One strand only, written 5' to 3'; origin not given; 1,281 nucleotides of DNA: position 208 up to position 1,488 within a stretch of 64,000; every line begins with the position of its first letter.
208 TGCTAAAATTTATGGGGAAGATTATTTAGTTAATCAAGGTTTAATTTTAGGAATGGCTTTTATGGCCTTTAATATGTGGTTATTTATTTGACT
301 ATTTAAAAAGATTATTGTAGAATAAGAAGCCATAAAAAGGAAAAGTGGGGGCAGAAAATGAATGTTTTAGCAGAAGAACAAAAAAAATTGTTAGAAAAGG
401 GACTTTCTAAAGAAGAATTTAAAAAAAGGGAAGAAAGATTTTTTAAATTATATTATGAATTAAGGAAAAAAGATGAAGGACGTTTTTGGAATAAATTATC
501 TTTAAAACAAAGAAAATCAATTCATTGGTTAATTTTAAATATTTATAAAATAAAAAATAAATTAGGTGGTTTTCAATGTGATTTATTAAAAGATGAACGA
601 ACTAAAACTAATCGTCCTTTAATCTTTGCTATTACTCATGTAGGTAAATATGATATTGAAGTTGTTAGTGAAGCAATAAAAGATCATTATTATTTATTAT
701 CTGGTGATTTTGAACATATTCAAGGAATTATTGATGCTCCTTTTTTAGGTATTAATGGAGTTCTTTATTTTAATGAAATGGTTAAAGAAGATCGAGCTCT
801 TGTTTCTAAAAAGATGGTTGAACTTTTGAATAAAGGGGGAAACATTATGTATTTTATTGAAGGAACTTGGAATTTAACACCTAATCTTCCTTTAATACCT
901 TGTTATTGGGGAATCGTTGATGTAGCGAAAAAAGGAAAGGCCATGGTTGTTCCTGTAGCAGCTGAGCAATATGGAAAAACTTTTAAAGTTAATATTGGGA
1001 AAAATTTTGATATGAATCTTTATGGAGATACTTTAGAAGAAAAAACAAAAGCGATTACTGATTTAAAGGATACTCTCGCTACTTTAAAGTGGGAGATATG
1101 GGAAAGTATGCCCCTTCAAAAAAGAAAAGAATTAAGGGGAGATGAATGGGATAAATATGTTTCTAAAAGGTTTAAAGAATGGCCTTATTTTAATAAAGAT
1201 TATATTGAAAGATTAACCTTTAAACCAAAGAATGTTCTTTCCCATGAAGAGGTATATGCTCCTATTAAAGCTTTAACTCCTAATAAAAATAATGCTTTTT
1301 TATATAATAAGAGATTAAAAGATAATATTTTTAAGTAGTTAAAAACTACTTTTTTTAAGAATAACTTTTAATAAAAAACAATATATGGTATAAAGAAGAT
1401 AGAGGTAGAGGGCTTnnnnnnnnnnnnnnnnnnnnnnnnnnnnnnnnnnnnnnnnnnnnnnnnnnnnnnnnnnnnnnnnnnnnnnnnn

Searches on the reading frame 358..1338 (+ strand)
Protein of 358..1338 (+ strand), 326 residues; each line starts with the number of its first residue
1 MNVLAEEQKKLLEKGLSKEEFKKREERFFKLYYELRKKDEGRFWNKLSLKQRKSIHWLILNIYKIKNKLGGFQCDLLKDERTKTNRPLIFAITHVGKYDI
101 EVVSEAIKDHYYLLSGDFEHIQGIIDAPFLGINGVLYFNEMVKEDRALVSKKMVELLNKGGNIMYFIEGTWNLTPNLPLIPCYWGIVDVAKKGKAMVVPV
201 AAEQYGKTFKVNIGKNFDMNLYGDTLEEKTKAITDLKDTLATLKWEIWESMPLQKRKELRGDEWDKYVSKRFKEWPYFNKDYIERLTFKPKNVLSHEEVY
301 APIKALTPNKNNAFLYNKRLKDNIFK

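Call 59: find_encoding_contigs(protein=window:358-1338:+, flank=10000, max_places=3)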
Protein window:358-1338:+ (326 aa): 6 contigs read that carry it; 3 places shown.
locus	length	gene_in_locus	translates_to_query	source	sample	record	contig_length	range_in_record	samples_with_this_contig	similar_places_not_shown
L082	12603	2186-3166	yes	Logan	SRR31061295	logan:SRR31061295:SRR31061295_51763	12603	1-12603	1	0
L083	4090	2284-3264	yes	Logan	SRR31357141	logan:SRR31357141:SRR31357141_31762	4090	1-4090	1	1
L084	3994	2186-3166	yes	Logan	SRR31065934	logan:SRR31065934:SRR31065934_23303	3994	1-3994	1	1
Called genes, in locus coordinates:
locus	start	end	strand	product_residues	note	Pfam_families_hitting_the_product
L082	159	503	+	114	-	-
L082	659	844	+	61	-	-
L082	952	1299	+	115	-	-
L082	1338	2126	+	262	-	PF02535:Zip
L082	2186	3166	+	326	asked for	PF01553:Acyltransferase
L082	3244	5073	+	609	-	PF00512:HisKA, PF02518:HATPase_c, PF00072:Response_reg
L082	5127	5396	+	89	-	PF00085:Thioredoxin, PF13098:Thioredoxin_2 (faint), PF14595:Thioredoxin_9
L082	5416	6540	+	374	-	-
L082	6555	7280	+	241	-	PF01656:CbiA, PF02374:ArsA_ATPase (weak), PF10609:ParA, PF13614:AAA_31 (weak)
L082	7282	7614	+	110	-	PF02579:Nitro_FeMo-Co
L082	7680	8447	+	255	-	PF12838:Fer4_7 (faint), PF12837:Fer4_6 (faint), PF13187:Fer4_9 (weak), PF13237:Fer4_10 (faint), PF14697:Fer4_21 (weak), PF00037:Fer4 (weak)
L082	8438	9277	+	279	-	PF01656:CbiA, PF10609:ParA (faint), PF13614:AAA_31 (weak), PF12838:Fer4_7 (faint), PF00037:Fer4 (faint), PF12837:Fer4_6 (faint), PF13237:Fer4_10 (faint), PF14697:Fer4_21 (weak)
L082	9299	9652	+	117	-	PF02001:DUF134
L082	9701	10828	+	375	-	-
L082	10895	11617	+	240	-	-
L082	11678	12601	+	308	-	?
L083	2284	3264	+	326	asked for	PF01553:Acyltransferase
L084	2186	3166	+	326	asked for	PF01553:Acyltransferase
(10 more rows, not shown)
